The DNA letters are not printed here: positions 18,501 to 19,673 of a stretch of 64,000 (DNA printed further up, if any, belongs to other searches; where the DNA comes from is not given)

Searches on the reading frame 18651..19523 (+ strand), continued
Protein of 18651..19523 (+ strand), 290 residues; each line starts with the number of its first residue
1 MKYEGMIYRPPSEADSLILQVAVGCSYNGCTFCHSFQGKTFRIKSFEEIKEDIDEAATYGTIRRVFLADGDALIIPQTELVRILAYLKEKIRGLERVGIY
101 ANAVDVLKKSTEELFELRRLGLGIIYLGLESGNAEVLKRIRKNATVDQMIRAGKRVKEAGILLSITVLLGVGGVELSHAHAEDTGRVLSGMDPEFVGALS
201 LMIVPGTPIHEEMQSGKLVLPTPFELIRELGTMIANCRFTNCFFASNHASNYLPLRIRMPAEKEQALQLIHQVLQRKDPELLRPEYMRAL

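Call 42: find_related_loci(query=A2, collection=metagenome_contigs, flank=7000)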
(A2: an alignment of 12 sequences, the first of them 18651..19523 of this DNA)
Query A2 (290 aa) in metagenome_contigs; peptide patterns used: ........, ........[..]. (x = any residue, [..] = any of these).
600 stretches matched a pattern (row limit reached: there are more); 568 encode a relative of the query (tblastn E <= 1e-3); the best 80 are kept; 80 distinct loci.
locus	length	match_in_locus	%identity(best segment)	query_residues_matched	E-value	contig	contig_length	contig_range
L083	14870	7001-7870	88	1-290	4e-173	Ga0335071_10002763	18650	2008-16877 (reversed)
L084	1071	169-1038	84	1-290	0e+0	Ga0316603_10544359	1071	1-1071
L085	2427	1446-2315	82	1-290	1e-174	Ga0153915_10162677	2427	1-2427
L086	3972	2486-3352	76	1-290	4e-153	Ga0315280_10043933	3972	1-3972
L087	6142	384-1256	75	1-290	2e-148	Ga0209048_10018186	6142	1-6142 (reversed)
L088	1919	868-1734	75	1-290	8e-159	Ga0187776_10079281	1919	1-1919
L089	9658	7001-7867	75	1-290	2e-147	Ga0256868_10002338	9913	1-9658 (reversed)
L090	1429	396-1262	76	1-290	9e-161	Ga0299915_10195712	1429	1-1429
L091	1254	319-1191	74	1-290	1e-161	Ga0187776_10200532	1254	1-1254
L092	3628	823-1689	76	1-290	5e-152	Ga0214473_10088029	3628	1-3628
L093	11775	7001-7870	74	1-290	6e-146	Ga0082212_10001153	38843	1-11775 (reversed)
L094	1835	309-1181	74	1-290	1e-156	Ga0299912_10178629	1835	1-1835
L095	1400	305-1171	74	1-290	4e-158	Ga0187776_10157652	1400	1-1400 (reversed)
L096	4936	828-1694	74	1-290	3e-146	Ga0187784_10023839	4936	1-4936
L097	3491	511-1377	72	1-290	2e-148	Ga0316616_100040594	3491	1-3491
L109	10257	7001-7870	60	1-290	1e-121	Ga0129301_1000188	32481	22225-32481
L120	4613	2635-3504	55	1-290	8e-112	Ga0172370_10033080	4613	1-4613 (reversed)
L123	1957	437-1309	55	1-290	4e-110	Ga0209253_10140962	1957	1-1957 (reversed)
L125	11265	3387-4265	54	1-290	3e-101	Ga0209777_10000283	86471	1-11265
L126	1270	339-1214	55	1-290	2e-109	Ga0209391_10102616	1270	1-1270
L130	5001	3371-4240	48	1-288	3e-95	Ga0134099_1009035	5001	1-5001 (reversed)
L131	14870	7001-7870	49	2-290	4e-93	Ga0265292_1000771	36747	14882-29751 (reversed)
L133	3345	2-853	51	3-283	4e-92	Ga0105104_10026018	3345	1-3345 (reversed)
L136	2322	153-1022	47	2-290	7e-93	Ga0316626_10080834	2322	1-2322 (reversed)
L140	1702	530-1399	47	1-290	6e-89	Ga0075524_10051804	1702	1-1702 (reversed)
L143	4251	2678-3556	46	1-290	2e-82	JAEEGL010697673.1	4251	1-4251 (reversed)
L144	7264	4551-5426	47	1-290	1e-82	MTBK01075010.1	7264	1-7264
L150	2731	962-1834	43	1-290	2e-83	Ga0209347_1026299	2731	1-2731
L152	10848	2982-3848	47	1-290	4e-81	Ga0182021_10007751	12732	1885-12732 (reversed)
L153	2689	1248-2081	46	1-277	8e-83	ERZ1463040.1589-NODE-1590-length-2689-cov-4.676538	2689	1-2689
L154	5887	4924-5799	46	1-290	8e-81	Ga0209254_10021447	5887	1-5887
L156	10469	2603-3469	45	1-290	2e-80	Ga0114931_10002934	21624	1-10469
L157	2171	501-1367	46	1-290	3e-83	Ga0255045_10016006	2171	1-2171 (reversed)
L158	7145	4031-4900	47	1-290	4e-80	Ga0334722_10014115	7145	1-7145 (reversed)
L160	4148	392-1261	44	1-290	5e-79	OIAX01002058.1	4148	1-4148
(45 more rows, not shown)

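Call 46: search_protein_families(library=pfam, proteins=[L152:1810-2895:+, L152:3848-4918:+, L143:936-2147:+, L143:2161-2598:+, L160:1286-2089:+, L140:57-530:+, L153:627-1238:+, L157:3-494:+, L144:3841-4518:+, L120:2000-2608:+], max_evalue=0.001)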
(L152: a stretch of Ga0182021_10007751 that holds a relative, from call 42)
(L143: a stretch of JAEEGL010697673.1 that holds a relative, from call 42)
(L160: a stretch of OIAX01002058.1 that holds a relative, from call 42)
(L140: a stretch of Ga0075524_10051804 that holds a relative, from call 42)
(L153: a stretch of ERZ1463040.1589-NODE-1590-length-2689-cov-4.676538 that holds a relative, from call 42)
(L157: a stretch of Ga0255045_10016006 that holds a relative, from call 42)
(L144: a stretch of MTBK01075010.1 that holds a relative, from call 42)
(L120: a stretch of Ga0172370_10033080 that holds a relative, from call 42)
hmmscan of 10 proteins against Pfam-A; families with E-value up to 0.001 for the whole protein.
L152:1810-2895:+ (361 aa): 1 family
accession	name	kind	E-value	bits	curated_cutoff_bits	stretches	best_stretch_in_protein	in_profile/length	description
PF00266.25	Aminotran_5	-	5.7e-47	160.9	21.5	1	5-347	1-370/371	Aminotransferase class-V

L152:3848-4918:+ (356 aa): 2 families
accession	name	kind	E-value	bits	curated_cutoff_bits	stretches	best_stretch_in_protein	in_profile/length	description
PF21016.3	RlmN_N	-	1.8e-16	60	24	1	5-64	1-60/60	Ribosomal RNA large subunit methyltransferase N-terminal domain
PF04055.27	Radical_SAM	-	1.1e-13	52.2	29.5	1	109-283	3-165/166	Radical SAM superfamily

L143:936-2147:+ (403 aa): 1 family
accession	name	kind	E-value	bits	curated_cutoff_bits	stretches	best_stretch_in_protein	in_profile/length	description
PF05762.20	VWA_CoxE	-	3.4e-09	36.9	26.4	1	187-274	12-98/222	VWA domain containing CoxE-like protein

L143:2161-2598:+ (145 aa): 0 families

L160:1286-2089:+ (267 aa): 0 families

L140:57-530:+ (157 aa): 1 family
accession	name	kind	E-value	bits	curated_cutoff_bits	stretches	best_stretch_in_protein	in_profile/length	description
PF05746.21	DALR_1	-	1.4e-32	112.6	22.3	1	38-157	1-117/117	DALR anticodon binding domain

L153:627-1238:+ (203 aa): 1 family
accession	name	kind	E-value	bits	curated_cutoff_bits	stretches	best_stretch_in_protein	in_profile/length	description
PF01966.28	HD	-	3.9e-08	34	22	1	59-177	2-113/116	HD domain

L157:3-494:+ (163 aa): 1 family
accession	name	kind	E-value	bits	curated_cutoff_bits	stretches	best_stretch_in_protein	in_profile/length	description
PF00266.25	Aminotran_5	-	9.1e-18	64.8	21.5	1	1-151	203-371/371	Aminotransferase class-V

L144:3841-4518:+ (225 aa): 4 families
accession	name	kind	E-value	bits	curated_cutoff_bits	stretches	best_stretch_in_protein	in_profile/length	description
PF00583.31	Acetyltransf_1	-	5.2e-13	49.7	20.7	1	139-190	65-116/116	Acetyltransferase (GNAT) family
PF13508.13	Acetyltransf_7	-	4.1e-11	43.6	27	1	138-191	33-83/84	Acetyltransferase (GNAT) domain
PF13673.13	Acetyltransf_10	-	1.5e-09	38.3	23.6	1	139-194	57-111/128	Acetyltransferase (GNAT) domain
PF13420.13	Acetyltransf_4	-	3.2e-05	24.4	24.3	1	136-203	78-147/155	Acetyltransferase (GNAT) domain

L120:2000-2608:+ (202 aa): 0 families

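Call 47: search_protein_families(library=pfam, proteins=[L154:3994-4890:+, L109:5894-6790:+, L109:7948-8661:+, L130:2750-3313:+, L123:45-458:+, L136:1100-2212:+, L150:159-872:+, L150:1934-2389:+, L133:916-1476:+, L131:6511-6921:+], max_evalue=0.001)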
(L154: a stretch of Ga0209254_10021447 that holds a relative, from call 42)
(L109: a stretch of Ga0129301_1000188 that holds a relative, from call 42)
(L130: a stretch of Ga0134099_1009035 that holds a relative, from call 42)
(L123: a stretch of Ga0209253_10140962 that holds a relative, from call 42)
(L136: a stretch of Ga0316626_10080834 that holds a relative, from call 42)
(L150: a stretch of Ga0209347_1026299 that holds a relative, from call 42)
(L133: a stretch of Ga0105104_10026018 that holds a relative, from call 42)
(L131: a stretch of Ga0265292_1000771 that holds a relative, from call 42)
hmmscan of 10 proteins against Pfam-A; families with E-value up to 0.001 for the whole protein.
L154:3994-4890:+ (298 aa): 0 families

L109:5894-6790:+ (298 aa): 1 family
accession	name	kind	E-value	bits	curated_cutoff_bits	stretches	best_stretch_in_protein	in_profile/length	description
PF01734.28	Patatin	-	9.8e-31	107.9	27.7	1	42-199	1-190/191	Patatin-like phospholipase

L109:7948-8661:+ (237 aa): 8 families
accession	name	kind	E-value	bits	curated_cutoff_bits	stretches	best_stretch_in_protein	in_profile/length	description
PF01209.24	Ubie_methyltran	-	2.9e-69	233.4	20.1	1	3-233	4-233/233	ubiE/COQ5 methyltransferase family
PF13649.12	Methyltransf_25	-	1.4e-15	58.1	27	1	50-147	1-97/97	Methyltransferase domain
PF13847.12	Methyltransf_31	-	9.3e-15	55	27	1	45-167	2-124/145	Methyltransferase domain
PF08241.18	Methyltransf_11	-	4.7e-12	46.8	21.2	1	52-150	2-94/95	Methyltransferase domain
PF08242.18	Methyltransf_12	-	1.8e-09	38.6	30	1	52-149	2-98/98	Methyltransferase domain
PF13489.12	Methyltransf_23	-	1.7e-07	31.6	27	1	34-214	9-160/164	Methyltransferase domain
PF01728.25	FtsJ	-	0.00012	22.5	24.1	1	37-113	14-81/181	FtsJ-like methyltransferase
PF01135.25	PCMT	-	0.00017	21.9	20.3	1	38-149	65-169/210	Protein-L-isoaspartate(D-aspartate) O-methyltransferase (PCMT)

L130:2750-3313:+ (187 aa): 1 family
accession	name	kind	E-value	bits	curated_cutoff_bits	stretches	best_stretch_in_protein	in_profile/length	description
PF00857.26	Isochorismatase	-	5.5e-36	124.7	27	1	14-163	1-174/175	Isochorismatase domain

L123:45-458:+ (137 aa): 1 family
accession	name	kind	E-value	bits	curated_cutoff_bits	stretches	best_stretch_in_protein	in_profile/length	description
PF03129.25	HGTP_anticodon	-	6.6e-17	61.9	21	1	38-126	2-93/94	Anticodon binding domain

L136:1100-2212:+ (370 aa): 2 families
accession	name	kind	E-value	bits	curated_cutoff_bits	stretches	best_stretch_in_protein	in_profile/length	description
PF00149.33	Metallophos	-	7.8e-11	43.2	21.5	1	147-309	3-190/191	Calcineurin-like phosphoesterase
PF12850.12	Metallophos_2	-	1.3e-07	32.2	27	1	148-309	4-118/154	Calcineurin-like phosphoesterase superfamily domain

L150:159-872:+ (237 aa): 1 family
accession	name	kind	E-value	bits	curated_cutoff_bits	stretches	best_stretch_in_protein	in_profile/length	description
PF00365.25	PFK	-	5.9e-72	242.8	30.9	1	5-186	115-276/277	Phosphofructokinase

L150:1934-2389:+ (151 aa): 0 families

L133:916-1476:+ (186 aa): 2 families
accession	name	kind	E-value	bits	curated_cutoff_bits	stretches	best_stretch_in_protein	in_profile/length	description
PF01909.29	NTP_transf_2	-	3.1e-10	40.7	21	1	95-163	6-74/93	Nucleotidyltransferase domain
PF18765.7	Polbeta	-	8.6e-09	35.9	26.9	1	95-137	4-45/93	Polymerase beta, Nucleotidyltransferase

L131:6511-6921:+ (136 aa): 1 family
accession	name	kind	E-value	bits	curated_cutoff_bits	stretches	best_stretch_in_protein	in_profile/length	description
PF01850.27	PIN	-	4e-18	66.6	23.6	1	8-128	2-119/120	PIN domain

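Call 48: find_encoding_contigs(protein=P0274, flank=5000, max_places=1)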
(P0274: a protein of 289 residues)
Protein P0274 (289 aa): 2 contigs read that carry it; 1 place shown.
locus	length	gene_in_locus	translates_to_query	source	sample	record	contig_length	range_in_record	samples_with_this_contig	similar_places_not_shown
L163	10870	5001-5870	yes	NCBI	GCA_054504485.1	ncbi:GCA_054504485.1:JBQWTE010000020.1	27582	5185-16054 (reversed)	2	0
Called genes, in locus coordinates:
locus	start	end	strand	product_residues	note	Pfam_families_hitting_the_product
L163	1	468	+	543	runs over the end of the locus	PF02028:BCCT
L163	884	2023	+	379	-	PF02771:Acyl-CoA_dh_N, PF02770:Acyl-CoA_dh_M, PF00441:Acyl-CoA_dh_1, PF08028:Acyl-CoA_dh_2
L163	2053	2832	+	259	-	PF01012:ETF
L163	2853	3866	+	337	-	PF01012:ETF, PF00766:ETF_alpha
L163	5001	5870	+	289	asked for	PF04055:Radical_SAM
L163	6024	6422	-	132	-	PF01638:HxlR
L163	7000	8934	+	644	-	PF00989:PAS, PF00989:PAS, PF08448:PAS_4, PF13426:PAS_9, PF00158:Sigma54_activat, PF14532:Sigma54_activ_2, PF25601:AAA_lid_14, PF18024:HTH_50, +3 more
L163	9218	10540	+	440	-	PF02550:AcetylCoA_hydro, PF13336:AcetylCoA_hyd_C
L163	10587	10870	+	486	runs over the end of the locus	PF11794:HpaB_N, PF03241:HpaB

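Call 49: find_encoding_contigs(protein=P0304, flank=5000, max_places=1)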
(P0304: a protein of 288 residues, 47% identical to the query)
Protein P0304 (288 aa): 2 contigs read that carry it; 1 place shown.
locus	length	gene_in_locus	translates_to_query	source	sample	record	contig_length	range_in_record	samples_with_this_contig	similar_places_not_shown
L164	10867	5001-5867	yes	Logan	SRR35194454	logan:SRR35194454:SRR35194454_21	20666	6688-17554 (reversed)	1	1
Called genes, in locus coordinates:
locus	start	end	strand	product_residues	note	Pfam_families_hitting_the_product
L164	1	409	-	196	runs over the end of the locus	PF02632:BioY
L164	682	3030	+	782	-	PF02743:dCache_1, PF17201:Cache_3-Cache_2 (weak), PF00672:HAMP (weak), PF00990:GGDEF, PF00563:EAL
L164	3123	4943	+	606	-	PF08439:Peptidase_M3_N, PF01432:Peptidase_M3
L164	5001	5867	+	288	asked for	PF04055:Radical_SAM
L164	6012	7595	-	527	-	PF00005:ABC_tran, PF02463:SMC_N (faint), PF13304:AAA_21 (faint), PF12848:ABC_tran_Xtn, PF00005:ABC_tran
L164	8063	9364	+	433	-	PF04851:ResIII, PF00270:DEAD, PF00271:Helicase_C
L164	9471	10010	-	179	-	PF13420:Acetyltransf_4 (weak), PF00583:Acetyltransf_1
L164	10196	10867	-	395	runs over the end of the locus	PF00202:Aminotran_3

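Call 50: find_encoding_contigs(protein=P0367, flank=5000, max_places=1)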
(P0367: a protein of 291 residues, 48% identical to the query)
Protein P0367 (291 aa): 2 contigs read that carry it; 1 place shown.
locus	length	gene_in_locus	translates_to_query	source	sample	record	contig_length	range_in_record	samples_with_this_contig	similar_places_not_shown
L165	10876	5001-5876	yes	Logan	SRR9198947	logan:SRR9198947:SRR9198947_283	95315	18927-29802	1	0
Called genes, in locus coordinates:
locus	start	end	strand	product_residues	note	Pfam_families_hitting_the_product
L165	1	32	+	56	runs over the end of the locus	-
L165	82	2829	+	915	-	PF03699:UPF0182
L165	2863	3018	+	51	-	-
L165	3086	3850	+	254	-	PF00975:Thioesterase, PF12146:Hydrolase_4, PF00561:Abhydrolase_1, PF12697:Abhydrolase_6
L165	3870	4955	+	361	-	PF00365:PFK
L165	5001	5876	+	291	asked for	PF04055:Radical_SAM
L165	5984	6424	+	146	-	-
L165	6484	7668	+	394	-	PF20706:GT4-conflict (weak), PF13439:Glyco_transf_4, PF13579:Glyco_trans_4_4, PF00534:Glycos_transf_1, PF13692:Glyco_trans_1_4, PF13524:Glyco_trans_1_2 (weak)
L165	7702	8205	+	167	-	PF02915:Rubrerythrin, PF09537:DUF2383 (faint)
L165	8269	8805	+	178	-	PF18955:DUF5698, PF10035:DUF2179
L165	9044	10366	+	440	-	PF01554:MatE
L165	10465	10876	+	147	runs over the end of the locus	PF03479:PCC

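Call 51: find_encoding_contigs(protein=P0327, flank=5000, max_places=1)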
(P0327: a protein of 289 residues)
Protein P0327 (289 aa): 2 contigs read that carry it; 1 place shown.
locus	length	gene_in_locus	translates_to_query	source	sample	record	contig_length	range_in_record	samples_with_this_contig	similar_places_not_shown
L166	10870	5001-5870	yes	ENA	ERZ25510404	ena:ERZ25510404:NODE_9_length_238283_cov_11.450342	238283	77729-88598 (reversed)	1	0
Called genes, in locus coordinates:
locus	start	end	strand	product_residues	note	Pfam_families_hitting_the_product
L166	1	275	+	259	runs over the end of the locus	PF01012:ETF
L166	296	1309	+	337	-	PF01012:ETF, PF00766:ETF_alpha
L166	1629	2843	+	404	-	PF00108:Thiolase_N, PF00109:ketoacyl-synt (faint), PF02803:Thiolase_C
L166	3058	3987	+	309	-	PF00892:EamA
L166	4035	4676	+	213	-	PF02589:LUD_dom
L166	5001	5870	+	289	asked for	PF04055:Radical_SAM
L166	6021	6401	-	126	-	PF01638:HxlR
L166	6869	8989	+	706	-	PF00580:UvrD-helicase, PF13245:AAA_19, PF01443:Viral_helicase1 (faint), PF13361:UvrD_C, PF13538:UvrD_C_2 (faint)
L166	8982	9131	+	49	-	-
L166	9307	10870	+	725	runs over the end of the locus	PF02743:dCache_1, PF00672:HAMP, PF00989:PAS, PF08448:PAS_4 (weak), PF13426:PAS_9, PF00512:HisKA, PF02518:HATPase_c, PF13589:HATPase_c_3 (weak)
